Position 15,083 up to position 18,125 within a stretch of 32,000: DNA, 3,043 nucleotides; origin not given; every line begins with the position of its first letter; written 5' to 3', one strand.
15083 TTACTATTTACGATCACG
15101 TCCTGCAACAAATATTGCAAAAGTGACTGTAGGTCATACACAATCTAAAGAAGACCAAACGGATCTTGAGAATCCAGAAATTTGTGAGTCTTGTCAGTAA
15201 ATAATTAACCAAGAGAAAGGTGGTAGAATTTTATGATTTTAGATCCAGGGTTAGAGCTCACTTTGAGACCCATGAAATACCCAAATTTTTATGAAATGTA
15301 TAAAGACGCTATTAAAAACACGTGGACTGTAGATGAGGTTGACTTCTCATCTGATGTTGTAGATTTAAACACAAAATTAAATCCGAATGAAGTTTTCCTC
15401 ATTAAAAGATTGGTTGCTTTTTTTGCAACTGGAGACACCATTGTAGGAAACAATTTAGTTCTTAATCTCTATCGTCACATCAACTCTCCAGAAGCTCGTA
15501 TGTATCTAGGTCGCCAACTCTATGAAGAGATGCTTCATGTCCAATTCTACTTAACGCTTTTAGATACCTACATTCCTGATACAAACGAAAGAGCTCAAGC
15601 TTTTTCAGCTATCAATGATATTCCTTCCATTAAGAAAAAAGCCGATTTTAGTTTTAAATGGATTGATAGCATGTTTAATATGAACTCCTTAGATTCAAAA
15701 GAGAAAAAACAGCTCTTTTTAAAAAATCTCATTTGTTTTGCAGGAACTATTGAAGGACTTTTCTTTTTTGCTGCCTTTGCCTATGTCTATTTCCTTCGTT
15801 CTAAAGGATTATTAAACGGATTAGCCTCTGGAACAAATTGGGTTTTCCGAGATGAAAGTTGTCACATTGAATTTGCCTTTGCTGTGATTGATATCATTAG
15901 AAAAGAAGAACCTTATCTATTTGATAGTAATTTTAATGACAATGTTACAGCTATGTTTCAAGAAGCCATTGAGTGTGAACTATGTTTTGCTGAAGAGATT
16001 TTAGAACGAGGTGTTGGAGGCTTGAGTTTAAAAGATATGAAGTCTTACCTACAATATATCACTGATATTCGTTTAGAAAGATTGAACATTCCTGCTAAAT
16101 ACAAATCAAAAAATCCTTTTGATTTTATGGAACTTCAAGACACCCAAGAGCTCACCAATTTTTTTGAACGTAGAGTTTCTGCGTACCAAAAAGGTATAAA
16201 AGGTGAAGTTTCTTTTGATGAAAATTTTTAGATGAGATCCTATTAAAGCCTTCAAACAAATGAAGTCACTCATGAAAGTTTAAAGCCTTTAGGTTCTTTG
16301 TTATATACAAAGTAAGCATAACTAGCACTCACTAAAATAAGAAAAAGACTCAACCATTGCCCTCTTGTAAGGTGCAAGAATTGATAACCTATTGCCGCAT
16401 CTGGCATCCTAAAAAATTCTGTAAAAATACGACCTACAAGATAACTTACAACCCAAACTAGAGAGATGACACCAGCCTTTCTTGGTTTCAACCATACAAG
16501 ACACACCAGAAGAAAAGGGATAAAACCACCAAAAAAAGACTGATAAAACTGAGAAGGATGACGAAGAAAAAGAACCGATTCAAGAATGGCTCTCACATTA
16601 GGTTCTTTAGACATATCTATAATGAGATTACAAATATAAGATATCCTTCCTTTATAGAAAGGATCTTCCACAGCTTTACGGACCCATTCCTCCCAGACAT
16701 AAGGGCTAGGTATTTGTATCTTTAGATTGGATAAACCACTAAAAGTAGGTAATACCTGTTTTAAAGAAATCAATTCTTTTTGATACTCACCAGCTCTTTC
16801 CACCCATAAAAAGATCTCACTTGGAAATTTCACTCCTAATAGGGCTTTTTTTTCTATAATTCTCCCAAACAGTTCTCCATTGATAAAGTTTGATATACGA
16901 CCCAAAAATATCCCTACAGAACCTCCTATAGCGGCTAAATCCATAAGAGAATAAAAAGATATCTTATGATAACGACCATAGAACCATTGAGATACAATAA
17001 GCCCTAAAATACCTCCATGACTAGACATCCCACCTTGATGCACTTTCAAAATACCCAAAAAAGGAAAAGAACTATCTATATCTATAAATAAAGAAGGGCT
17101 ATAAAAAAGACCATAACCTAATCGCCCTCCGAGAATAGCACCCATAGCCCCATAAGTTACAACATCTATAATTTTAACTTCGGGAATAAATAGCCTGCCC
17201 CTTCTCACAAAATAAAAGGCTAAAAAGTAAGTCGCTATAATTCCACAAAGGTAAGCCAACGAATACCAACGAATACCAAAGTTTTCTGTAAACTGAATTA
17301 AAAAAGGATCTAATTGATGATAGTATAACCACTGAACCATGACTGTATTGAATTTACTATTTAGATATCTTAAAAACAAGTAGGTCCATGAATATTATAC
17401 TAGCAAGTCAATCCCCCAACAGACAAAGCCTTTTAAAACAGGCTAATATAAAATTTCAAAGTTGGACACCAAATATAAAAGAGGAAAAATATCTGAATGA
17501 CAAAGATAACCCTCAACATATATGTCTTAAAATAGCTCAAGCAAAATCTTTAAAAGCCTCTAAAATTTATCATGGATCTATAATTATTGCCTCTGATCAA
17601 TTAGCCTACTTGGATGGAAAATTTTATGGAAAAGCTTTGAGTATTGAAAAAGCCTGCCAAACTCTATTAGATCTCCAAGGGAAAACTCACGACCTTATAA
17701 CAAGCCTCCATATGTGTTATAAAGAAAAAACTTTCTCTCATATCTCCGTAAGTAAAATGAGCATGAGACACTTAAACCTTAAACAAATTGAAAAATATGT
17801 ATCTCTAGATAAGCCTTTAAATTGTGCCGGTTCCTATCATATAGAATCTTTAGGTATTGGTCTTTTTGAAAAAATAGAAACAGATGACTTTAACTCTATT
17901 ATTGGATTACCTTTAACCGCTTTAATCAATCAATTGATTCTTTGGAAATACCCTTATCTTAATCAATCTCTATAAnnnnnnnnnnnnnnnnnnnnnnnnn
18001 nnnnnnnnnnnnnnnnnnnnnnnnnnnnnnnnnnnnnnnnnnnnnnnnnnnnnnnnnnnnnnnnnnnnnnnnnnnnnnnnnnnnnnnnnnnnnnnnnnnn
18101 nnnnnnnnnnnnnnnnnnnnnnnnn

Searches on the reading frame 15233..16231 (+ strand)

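Call 55: search_protein_families(library=pfam, proteins=[window:15233-16231:+], max_evalue=0.00001)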
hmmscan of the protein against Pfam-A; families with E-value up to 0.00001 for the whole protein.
window:15233-16231:+ (332 aa): 1 family
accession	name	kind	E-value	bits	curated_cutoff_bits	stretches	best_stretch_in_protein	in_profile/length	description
PF00268.27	Ribonuc_red_sm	-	5.1e-76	256.2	33.6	1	10-295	3-281/281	Ribonucleotide reductase, small chain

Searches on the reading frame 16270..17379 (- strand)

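Call 55: search_protein_families(library=pfam, proteins=[window:16270-17379:-], max_evalue=0.00001)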
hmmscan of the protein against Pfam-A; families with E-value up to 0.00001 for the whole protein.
window:16270-17379:- (369 aa): 1 family
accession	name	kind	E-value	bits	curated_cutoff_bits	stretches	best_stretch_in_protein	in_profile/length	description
PF01790.23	LGT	-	6.9e-52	176.6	24.9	1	26-354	2-237/240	Prolipoprotein diacylglyceryl transferase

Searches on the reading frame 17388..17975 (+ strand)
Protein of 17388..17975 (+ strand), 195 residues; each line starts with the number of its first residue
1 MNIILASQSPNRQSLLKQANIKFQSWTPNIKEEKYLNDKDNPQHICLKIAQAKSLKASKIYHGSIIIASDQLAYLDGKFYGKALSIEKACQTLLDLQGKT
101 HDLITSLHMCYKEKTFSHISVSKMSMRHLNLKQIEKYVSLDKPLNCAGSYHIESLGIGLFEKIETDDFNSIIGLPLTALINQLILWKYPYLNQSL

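Call 55: search_protein_families(library=pfam, proteins=[window:17388-17975:+], max_evalue=0.00001)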
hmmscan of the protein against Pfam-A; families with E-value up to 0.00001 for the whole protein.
window:17388-17975:+ (195 aa): 1 family
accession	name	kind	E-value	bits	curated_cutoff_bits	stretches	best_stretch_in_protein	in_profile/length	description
PF02545.19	Maf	-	4.6e-42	144.2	27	1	2-183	1-184/187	Maf-like protein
